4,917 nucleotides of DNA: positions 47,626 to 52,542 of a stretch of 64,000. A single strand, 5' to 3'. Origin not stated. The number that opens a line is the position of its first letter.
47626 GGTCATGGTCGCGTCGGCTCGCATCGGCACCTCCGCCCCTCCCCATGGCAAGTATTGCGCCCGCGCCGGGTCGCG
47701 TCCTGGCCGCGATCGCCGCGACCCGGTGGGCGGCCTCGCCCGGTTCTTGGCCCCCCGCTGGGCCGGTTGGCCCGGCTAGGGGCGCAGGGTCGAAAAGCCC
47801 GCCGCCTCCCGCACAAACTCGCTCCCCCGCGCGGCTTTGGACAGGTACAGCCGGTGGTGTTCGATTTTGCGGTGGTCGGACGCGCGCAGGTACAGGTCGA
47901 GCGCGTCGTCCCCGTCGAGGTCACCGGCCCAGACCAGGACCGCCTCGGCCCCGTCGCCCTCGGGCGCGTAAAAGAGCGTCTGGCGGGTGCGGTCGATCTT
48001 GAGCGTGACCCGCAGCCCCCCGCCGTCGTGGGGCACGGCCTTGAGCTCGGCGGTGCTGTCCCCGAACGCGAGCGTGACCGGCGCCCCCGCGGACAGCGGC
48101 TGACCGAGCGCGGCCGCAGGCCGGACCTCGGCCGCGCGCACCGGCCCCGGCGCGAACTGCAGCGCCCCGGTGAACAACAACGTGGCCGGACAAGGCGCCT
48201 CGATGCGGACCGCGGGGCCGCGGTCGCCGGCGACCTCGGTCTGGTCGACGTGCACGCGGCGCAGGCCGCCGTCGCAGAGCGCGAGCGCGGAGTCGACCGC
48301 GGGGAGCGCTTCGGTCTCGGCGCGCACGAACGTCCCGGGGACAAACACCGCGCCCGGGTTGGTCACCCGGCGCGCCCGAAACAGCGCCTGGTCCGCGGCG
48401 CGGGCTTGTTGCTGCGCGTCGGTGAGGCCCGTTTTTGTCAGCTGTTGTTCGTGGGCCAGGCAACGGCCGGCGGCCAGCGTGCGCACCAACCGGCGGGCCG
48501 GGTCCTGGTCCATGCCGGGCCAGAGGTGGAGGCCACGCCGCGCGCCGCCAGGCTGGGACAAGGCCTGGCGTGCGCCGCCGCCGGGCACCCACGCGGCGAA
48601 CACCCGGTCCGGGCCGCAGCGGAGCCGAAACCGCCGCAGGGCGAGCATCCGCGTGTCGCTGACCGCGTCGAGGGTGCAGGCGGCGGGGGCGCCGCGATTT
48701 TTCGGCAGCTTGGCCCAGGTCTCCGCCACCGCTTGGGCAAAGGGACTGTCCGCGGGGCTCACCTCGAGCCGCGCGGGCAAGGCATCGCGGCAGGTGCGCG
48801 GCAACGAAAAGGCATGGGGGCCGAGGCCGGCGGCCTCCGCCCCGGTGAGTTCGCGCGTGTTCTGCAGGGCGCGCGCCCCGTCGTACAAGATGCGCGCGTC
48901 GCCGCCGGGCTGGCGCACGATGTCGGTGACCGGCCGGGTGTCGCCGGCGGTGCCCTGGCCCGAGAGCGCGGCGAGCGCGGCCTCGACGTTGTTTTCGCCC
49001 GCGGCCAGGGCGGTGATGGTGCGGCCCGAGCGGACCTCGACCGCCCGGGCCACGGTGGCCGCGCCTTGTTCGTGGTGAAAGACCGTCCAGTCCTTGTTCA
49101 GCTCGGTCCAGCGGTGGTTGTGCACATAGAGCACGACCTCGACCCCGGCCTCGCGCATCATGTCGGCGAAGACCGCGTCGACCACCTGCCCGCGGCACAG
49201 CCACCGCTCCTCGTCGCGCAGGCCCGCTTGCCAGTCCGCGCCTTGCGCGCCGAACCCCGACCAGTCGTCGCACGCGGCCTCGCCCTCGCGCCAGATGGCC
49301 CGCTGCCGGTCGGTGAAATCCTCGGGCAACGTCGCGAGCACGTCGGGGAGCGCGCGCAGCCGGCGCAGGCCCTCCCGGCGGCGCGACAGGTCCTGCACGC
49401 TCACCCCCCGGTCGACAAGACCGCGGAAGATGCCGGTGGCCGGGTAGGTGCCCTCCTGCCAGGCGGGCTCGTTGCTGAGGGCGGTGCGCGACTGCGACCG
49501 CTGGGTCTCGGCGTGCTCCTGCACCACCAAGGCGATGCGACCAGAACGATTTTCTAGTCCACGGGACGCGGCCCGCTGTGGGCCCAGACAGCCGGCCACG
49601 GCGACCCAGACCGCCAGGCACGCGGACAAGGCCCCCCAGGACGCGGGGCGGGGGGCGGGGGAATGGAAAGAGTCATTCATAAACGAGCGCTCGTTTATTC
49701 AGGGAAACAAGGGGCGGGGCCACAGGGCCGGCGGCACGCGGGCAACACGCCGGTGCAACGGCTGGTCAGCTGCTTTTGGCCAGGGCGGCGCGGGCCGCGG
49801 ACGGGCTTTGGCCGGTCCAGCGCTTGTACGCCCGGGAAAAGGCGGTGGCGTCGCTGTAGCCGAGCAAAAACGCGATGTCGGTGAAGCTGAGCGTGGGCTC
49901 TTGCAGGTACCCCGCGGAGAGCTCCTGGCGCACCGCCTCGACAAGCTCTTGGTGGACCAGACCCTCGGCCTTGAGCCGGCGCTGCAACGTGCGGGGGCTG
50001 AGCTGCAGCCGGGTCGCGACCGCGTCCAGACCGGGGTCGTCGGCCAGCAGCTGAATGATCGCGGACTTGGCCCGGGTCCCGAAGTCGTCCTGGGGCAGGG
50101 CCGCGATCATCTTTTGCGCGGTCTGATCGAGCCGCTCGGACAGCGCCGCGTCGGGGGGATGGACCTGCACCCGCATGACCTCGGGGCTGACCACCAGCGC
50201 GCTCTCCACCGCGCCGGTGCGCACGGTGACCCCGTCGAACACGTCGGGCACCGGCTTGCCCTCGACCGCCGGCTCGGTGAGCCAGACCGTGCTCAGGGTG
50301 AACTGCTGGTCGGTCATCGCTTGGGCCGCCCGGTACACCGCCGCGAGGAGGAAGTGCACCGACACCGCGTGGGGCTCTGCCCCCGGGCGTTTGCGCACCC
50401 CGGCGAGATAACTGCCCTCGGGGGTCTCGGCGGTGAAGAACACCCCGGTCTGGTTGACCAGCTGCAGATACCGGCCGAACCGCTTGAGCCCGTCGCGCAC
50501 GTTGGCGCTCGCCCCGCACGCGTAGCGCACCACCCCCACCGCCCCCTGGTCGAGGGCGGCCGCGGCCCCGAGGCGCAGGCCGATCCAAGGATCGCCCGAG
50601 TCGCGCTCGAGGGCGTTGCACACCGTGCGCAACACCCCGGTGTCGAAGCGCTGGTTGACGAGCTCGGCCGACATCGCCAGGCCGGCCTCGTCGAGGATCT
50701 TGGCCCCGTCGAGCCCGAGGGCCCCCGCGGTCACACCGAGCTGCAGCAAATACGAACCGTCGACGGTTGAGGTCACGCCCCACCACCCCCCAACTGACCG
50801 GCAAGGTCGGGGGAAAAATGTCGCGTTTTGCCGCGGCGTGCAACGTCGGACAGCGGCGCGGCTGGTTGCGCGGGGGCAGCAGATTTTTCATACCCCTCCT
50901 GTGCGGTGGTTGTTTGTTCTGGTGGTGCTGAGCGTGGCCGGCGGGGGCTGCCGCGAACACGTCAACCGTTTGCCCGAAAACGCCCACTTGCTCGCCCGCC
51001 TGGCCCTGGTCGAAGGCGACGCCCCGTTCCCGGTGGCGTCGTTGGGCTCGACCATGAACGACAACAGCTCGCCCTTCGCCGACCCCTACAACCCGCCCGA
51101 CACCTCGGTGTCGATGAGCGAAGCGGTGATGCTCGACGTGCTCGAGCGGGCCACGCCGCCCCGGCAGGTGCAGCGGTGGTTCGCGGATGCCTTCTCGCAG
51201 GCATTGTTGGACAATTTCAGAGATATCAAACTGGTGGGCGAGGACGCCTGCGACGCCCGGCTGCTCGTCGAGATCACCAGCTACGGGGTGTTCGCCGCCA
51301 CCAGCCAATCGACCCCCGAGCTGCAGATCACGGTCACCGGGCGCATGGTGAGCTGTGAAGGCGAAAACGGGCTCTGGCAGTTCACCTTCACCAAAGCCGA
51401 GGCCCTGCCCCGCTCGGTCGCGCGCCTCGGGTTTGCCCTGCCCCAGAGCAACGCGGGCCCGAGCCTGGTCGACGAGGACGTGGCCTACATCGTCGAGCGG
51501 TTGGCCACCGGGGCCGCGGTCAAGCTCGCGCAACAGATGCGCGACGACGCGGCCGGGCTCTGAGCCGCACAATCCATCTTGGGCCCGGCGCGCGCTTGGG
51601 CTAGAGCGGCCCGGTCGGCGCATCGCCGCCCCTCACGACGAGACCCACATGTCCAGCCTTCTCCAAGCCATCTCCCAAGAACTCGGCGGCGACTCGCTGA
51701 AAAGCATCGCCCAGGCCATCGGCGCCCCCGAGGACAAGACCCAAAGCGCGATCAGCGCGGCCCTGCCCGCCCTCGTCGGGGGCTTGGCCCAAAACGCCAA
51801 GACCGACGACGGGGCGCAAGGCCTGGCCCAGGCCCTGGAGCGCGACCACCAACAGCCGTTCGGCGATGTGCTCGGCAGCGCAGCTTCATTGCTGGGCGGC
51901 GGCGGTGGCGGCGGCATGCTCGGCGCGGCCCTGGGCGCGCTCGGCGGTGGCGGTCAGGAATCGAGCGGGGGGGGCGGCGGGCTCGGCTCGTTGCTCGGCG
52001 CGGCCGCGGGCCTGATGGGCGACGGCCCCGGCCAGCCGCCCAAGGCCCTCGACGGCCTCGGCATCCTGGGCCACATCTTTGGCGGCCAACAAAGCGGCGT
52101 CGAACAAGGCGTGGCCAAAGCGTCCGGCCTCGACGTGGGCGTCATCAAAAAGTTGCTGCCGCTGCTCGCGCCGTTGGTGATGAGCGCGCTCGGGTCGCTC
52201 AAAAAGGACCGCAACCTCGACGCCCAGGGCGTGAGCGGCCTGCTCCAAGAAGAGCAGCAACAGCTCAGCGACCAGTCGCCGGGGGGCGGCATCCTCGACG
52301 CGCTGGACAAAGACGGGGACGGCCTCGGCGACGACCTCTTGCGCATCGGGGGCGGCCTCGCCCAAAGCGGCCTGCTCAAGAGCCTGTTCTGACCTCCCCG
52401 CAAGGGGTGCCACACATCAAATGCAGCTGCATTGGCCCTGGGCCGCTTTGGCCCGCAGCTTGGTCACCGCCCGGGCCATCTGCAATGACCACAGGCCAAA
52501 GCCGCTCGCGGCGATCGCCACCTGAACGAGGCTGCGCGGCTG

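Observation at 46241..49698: A 20-bp AT-rich palindrome is duplicated in front of two genes, and in one case it overlaps the start codon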

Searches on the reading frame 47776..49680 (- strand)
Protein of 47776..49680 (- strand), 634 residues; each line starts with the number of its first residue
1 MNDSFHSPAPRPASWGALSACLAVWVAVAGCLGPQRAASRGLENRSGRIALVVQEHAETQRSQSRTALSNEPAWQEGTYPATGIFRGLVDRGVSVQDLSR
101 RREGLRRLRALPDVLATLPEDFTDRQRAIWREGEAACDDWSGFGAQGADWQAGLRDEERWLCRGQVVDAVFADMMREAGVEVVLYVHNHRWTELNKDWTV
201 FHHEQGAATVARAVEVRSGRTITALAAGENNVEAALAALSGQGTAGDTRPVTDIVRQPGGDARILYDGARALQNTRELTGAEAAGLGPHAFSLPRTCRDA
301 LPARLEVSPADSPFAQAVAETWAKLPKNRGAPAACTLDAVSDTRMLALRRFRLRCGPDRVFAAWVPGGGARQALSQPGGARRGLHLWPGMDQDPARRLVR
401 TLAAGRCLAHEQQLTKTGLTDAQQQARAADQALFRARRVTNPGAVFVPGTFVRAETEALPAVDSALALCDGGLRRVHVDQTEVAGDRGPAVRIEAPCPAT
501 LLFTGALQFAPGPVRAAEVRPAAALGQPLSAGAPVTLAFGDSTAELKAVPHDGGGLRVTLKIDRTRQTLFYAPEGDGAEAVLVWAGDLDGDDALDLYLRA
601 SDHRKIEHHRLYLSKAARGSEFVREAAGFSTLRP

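Call 11: search_protein_families(library=pfam, proteins=[window:47776-49680:-], max_evalue=0.01)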
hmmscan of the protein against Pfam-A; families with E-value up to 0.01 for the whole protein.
window:47776-49680:- (634 aa): 0 families

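Call 14: find_encoding_contigs(protein=window:47776-49680:-, flank=10000, max_places=6)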
Protein window:47776-49680:- (634 aa): 3 contigs read that carry it; 2 places shown.
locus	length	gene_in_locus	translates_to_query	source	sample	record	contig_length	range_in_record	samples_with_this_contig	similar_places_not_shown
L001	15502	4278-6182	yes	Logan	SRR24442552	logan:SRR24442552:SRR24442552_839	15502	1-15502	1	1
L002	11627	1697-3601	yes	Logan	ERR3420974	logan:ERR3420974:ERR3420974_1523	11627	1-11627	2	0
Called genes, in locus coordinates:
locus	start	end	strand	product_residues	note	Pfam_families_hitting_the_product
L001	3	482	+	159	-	?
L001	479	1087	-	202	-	PF00440:TetR_N, PF16859:TetR_C_11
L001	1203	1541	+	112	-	-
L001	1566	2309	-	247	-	PF06078:DUF937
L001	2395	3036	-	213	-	-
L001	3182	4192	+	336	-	PF12625:Arabinose_bd, PF12833:HTH_18, PF00165:HTH_AraC (weak)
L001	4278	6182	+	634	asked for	-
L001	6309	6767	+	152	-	PF00571:CBS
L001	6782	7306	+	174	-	-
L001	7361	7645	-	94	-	-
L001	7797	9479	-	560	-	-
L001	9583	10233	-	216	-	PF07638:Sigma70_ECF (weak), PF04542:Sigma70_r2, PF08281:Sigma70_r4_2, PF04545:Sigma70_r4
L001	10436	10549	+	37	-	-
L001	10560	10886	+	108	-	-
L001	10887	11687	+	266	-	PF04116:FA_hydroxylase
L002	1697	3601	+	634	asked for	-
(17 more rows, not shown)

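Call 15: find_homologous_proteins(query=window:47776-49680:-, max_evalue=0.00001)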
Query window:47776-49680:- (634 aa): 1 proteins with E <= 0.00001 among 8000 candidates.
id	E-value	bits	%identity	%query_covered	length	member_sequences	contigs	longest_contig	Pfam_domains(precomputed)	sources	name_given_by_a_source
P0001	0.0e+0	1420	100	100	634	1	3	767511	-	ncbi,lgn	-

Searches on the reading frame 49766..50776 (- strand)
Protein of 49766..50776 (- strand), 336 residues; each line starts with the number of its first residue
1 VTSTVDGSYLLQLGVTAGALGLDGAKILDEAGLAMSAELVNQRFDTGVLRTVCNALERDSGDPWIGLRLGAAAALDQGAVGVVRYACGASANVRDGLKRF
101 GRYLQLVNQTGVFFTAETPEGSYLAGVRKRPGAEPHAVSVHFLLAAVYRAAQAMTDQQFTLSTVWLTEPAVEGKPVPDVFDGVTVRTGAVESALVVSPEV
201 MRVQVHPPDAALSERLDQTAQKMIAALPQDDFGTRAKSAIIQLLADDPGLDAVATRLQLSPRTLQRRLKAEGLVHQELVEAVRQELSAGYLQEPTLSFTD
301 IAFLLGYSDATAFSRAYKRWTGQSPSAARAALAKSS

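Call 11: search_protein_families(library=pfam, proteins=[window:49766-50776:-], max_evalue=0.01)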
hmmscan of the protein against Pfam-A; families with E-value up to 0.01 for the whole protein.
window:49766-50776:- (336 aa): 5 families
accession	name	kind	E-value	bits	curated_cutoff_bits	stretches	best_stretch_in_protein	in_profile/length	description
PF12625.12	Arabinose_bd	-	1.1e-19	71.7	27.6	1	21-202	1-182/185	Arabinose-binding domain of AraC transcription regulator, N-term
PF12833.13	HTH_18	-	5.2e-18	65.5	33.6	1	254-330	2-79/80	Helix-turn-helix domain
PF00165.29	HTH_AraC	-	2.6e-09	37.4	26.6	1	296-329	9-41/42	Bacterial regulatory helix-turn-helix proteins, AraC family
PF13384.12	HTH_23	-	0.00046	20.4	24.6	0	237-270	7-40/50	Homeodomain-like domain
PF13542.12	HTH_Tnp_ISL3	-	0.0011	18.8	27.4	1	234-269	14-48/51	Helix-turn-helix domain of transposase family ISL3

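Call 27: list_cluster_members(proteins=[P0001, window:49766-50776:-, window:43725-44375:+, window:46313-46597:+])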
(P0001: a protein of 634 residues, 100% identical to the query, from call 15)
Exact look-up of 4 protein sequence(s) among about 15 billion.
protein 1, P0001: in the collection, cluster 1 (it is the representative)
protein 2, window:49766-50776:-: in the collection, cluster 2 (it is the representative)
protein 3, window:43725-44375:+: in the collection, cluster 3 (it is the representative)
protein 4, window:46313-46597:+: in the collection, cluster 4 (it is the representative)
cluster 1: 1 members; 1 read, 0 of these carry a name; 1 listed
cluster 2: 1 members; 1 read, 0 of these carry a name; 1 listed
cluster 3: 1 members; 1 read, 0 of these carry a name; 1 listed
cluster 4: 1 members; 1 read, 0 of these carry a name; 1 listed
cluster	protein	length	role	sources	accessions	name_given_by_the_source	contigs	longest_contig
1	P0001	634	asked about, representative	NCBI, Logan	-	-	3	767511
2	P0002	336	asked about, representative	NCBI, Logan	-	-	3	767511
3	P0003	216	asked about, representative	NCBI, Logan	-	-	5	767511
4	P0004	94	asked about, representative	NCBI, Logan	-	-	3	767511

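Call 64: find_related_loci(query=window:49766-50776:-, collection=metagenome_contigs, flank=8000)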
Query window:49766-50776:- (336 aa) in metagenome_contigs; peptide patterns used: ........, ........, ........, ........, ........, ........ (x = any residue, [..] = any of these).
255 stretches matched a pattern; 40 encode a relative of the query (tblastn E <= 1e-3); 40 distinct loci.
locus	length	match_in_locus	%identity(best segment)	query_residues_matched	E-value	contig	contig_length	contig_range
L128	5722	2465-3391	32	19-331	2e-33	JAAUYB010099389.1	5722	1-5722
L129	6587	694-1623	26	21-331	3e-30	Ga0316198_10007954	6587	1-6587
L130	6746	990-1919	26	21-331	8e-30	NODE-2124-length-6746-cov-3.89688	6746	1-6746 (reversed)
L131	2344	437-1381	27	21-336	6e-28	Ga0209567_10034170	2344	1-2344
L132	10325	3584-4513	25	21-331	3e-27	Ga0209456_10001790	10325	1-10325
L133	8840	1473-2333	27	41-329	8e-27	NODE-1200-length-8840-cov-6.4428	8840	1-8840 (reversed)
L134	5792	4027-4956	27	21-331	1e-26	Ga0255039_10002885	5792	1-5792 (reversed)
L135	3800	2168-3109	25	21-335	2e-26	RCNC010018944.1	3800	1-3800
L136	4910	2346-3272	27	20-329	6e-26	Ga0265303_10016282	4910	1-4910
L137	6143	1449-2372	27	21-329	9e-26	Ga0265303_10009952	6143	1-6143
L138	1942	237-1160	28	21-329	1e-25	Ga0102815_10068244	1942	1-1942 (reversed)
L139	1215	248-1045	32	62-325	1e-25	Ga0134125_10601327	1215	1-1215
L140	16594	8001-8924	27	21-329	1e-24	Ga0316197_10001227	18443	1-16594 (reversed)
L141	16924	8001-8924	26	21-329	2e-24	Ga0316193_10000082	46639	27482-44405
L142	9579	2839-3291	40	183-329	4e-24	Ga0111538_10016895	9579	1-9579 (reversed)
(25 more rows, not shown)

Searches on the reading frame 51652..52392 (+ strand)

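Call 11: search_protein_families(library=pfam, proteins=[window:51652-52392:+], max_evalue=0.01)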
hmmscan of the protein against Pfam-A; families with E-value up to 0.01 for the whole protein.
window:51652-52392:+ (246 aa): 1 family
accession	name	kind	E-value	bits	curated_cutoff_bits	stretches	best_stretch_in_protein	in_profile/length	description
PF06078.17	DUF937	-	5.9e-28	98.4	25.4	2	112-181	65-133/135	Bacterial protein of unknown function (DUF937)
